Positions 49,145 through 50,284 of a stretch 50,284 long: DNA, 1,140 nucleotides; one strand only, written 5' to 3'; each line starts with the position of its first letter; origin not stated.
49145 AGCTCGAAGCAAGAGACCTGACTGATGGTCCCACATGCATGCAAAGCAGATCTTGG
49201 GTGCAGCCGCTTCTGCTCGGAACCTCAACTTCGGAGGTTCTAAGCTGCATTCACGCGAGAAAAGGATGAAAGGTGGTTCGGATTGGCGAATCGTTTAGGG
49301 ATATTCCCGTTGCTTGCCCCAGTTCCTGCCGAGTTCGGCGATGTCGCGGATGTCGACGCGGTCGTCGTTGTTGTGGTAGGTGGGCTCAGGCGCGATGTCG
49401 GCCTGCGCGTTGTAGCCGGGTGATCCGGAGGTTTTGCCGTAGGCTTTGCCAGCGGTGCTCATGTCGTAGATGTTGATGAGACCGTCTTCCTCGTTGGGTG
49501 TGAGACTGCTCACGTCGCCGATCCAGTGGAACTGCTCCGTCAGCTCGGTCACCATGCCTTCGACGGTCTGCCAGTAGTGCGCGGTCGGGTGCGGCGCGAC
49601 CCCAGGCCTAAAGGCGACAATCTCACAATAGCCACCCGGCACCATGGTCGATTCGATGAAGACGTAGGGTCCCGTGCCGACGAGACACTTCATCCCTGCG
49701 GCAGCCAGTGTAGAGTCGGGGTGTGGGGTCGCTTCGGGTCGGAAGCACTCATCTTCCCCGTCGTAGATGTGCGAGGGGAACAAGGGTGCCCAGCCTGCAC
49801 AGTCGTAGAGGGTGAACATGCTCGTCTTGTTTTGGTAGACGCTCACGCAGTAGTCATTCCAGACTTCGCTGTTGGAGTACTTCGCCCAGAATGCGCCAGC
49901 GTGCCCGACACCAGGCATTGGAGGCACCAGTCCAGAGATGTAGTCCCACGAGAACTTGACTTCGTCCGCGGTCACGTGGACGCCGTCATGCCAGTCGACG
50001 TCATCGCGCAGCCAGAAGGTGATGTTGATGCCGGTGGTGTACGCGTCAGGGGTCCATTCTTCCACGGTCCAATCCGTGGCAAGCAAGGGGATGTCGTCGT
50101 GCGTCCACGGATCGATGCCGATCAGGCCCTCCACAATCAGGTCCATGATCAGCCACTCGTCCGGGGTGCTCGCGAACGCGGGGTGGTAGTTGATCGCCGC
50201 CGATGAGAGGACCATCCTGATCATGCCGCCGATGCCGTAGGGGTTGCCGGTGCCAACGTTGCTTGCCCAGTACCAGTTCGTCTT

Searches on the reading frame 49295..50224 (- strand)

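Call 67: search_protein_families(library=pfam, proteins=[window:49295-50224:-])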
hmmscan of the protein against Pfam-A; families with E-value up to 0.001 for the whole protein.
window:49295-50224:- (309 aa): 1 family
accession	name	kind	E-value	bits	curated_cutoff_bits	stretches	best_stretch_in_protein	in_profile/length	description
PF00496.27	SBP_bac_5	-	2.6e-13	50.3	32.4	1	46-204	4-136/368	Bacterial extracellular solute-binding proteins, family 5 Middle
